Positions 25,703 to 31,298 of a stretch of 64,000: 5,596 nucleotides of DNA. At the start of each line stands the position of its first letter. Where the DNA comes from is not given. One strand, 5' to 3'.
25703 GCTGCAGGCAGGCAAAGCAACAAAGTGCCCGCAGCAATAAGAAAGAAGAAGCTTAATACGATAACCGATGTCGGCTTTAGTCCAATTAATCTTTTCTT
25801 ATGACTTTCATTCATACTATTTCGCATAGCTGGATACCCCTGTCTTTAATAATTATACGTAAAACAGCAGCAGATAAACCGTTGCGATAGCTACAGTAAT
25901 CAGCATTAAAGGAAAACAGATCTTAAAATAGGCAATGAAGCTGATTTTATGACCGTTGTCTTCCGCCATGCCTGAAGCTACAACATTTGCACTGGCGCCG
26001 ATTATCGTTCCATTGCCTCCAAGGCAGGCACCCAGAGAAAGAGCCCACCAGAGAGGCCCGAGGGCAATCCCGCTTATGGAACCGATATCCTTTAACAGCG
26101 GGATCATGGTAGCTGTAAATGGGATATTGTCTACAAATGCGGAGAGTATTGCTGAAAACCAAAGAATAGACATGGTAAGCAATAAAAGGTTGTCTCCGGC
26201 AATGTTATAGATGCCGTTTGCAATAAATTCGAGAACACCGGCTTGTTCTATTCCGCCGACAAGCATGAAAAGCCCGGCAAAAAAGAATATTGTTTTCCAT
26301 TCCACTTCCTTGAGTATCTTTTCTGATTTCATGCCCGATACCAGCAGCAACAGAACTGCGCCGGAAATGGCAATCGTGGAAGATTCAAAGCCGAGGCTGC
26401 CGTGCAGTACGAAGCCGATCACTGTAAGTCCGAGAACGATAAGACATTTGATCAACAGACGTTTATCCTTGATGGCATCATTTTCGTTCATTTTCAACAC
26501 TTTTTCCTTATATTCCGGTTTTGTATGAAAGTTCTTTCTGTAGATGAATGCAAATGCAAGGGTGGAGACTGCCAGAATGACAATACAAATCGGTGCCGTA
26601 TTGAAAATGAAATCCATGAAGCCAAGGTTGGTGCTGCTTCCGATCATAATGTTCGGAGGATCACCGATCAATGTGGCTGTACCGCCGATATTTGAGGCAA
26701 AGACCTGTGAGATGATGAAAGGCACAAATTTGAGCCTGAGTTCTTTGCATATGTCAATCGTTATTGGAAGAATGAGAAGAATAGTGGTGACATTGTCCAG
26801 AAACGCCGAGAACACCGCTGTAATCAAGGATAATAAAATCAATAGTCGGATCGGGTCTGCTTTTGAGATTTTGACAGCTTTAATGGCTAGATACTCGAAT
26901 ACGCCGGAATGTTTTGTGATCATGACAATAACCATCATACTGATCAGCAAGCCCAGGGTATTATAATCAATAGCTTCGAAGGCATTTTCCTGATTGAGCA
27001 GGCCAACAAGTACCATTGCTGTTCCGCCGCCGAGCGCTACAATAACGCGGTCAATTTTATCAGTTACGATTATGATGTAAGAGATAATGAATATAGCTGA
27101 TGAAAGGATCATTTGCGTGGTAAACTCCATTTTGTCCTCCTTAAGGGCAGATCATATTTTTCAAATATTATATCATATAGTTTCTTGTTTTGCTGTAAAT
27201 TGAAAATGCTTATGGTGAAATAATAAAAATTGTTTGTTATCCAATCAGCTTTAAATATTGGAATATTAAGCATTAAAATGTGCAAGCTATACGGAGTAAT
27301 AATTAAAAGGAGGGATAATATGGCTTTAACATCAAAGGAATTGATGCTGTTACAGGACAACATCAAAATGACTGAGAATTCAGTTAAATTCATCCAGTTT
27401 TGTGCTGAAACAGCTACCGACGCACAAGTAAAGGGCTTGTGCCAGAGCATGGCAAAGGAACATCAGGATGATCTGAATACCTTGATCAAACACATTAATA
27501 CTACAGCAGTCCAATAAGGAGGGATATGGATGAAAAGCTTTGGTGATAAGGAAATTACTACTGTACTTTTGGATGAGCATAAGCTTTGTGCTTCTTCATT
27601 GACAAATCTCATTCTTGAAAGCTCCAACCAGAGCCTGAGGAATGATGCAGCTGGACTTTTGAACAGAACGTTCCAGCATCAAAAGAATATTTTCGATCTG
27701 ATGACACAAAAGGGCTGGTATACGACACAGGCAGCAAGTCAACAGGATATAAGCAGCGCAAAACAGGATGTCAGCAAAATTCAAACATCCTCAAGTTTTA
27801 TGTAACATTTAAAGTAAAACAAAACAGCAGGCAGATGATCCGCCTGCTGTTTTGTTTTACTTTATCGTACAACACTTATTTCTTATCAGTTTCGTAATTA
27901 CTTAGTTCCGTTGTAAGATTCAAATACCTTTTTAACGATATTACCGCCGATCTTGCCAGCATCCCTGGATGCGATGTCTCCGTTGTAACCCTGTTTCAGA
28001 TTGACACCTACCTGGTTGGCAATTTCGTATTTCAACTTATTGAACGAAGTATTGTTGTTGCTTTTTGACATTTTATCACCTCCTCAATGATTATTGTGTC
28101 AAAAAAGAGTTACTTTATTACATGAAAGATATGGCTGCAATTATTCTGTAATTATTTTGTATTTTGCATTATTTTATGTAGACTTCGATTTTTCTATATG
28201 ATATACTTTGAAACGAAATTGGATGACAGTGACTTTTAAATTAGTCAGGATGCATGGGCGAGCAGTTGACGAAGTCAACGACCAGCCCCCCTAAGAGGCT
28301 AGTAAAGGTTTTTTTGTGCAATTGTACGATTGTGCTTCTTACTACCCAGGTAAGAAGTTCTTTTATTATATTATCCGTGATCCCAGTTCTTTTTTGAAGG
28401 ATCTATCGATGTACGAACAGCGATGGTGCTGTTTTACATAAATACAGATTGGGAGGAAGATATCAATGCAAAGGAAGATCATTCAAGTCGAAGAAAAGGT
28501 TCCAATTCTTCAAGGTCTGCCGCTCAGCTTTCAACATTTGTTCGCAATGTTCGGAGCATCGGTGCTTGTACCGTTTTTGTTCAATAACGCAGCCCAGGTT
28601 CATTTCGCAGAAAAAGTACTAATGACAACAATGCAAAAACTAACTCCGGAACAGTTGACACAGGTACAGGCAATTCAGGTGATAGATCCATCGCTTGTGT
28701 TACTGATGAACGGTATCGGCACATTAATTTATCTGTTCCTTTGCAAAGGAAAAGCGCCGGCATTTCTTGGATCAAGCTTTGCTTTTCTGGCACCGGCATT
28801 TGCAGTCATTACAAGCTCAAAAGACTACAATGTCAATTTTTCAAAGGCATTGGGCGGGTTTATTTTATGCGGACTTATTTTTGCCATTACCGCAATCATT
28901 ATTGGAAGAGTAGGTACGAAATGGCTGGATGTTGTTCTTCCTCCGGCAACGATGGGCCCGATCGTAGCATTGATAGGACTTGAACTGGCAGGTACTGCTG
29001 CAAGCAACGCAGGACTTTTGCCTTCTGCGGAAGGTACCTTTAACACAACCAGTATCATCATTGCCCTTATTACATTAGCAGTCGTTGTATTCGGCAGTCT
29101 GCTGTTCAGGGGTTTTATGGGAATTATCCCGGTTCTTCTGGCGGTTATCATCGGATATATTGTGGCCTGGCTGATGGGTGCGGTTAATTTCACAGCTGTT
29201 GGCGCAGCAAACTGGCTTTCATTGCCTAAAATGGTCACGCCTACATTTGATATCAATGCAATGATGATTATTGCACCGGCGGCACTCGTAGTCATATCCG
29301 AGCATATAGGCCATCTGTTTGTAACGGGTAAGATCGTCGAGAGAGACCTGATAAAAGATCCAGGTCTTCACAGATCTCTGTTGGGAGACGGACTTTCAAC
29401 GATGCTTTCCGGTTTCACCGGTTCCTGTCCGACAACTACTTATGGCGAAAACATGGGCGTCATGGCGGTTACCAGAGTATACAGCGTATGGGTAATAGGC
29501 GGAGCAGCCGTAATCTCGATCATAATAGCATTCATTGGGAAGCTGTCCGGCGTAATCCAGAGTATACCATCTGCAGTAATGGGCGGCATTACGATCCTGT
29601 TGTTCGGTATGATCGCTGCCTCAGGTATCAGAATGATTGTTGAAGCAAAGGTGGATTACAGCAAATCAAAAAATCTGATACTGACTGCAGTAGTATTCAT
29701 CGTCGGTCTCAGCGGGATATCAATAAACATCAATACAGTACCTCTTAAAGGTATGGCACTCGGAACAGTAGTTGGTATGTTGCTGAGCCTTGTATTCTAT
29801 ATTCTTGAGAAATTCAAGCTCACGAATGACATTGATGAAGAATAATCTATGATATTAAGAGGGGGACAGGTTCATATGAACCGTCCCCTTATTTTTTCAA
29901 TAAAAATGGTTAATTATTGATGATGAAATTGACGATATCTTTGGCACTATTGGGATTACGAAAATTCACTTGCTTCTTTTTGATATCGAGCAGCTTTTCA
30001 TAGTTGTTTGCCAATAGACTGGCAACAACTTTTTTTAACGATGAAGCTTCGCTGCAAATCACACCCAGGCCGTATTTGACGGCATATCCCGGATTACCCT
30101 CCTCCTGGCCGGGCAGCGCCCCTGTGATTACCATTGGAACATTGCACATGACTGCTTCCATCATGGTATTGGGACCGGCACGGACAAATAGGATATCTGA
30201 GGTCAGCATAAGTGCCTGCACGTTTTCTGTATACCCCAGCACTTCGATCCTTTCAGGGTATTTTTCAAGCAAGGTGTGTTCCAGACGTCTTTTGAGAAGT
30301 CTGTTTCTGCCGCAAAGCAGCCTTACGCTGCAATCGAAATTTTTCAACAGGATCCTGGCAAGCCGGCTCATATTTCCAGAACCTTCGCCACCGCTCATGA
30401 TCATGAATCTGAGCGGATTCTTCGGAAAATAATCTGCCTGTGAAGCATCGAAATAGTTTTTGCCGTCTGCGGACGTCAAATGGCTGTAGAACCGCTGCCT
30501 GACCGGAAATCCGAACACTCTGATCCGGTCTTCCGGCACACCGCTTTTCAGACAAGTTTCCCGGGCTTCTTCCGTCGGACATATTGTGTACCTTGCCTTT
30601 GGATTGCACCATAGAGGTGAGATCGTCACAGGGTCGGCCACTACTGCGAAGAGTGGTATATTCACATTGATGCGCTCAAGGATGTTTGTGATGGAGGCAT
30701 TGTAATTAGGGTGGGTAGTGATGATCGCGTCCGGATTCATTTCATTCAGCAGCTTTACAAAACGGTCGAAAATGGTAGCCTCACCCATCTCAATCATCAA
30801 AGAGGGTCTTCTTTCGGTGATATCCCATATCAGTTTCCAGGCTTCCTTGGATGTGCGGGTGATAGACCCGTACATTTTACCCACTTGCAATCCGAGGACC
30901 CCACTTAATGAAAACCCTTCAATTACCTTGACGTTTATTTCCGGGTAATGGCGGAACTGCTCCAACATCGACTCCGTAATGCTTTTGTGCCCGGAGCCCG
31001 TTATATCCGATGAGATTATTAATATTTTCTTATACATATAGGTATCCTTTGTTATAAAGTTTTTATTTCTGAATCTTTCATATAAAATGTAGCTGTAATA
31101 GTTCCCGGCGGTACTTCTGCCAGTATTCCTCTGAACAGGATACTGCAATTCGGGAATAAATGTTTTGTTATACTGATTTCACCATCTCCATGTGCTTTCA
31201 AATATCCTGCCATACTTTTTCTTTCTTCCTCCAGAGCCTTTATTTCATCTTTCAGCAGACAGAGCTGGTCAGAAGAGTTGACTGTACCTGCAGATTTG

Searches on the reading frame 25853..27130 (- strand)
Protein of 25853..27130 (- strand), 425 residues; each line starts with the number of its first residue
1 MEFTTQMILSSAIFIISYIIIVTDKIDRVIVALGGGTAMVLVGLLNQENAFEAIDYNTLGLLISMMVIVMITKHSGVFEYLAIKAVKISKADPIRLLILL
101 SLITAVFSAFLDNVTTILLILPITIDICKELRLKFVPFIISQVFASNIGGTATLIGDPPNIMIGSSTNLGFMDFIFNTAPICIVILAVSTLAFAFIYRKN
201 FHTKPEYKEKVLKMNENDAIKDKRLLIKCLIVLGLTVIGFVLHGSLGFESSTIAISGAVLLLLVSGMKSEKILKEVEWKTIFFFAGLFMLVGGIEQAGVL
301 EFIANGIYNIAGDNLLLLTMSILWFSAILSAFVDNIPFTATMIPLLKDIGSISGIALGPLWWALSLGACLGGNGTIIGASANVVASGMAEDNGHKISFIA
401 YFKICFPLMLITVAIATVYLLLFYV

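Call 8: search_protein_families(library=pfam, proteins=[window:25853-27130:-], max_evalue=0.00001)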
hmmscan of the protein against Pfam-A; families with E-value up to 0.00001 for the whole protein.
window:25853-27130:- (425 aa): 3 families
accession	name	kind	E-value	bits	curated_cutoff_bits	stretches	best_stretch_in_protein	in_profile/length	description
PF03600.22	CitMHS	-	8e-100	334.6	31.9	1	18-367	1-336/336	Citrate transporter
PF02040.21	ArsB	-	5.3e-27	95.7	22.2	1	13-422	5-421/423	Arsenical pump membrane protein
PF00939.25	Na_sulph_symp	-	1.6e-18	67.5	27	2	169-355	213-402/472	Sodium:sulfate symporter transmembrane region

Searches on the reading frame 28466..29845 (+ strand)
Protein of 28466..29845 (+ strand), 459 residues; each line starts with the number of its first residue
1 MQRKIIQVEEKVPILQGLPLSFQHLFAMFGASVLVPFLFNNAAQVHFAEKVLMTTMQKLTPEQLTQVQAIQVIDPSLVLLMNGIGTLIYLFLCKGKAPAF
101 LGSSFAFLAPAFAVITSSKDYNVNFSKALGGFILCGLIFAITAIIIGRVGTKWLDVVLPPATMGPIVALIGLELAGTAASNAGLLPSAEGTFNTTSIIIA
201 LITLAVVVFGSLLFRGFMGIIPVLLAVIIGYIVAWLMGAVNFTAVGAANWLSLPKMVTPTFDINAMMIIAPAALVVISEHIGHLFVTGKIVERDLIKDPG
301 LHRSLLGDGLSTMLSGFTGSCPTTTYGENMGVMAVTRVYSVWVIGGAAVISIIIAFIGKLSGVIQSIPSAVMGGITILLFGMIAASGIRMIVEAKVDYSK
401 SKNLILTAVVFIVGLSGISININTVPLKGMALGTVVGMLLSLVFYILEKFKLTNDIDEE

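Call 8: search_protein_families(library=pfam, proteins=[window:28466-29845:+], max_evalue=0.00001)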
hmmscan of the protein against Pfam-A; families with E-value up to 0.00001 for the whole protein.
window:28466-29845:+ (459 aa): 1 family
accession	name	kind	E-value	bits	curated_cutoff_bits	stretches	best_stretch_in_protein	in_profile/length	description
PF00860.26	Xan_ur_permease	-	5e-94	315.6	27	1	17-417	3-383/389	Permease family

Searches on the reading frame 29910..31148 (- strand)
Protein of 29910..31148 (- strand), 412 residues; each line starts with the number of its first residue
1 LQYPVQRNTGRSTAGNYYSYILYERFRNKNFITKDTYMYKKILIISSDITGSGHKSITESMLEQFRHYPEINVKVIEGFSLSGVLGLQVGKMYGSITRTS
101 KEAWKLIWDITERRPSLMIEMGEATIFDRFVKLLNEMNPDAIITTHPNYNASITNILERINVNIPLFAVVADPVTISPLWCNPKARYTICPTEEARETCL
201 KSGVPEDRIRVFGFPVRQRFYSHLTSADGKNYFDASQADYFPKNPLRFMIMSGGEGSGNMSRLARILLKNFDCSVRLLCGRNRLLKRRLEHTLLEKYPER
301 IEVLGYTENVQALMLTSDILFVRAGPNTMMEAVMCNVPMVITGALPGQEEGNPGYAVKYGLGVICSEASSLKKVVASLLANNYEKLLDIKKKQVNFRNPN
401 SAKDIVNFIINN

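Call 8: search_protein_families(library=pfam, proteins=[window:29910-31148:-], max_evalue=0.00001)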
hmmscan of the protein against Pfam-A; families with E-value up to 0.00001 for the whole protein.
window:29910-31148:- (412 aa): 2 families
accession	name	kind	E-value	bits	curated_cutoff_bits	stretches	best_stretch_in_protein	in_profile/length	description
PF06925.17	MGDG_synth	-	7.8e-17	62.3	25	1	54-216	1-169/169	Monogalactosyldiacylglycerol (MGDG) synthase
PF04101.22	Glyco_tran_28_C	-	5.6e-07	30.2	22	1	269-376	28-135/166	Glycosyltransferase family 28 C-terminal domain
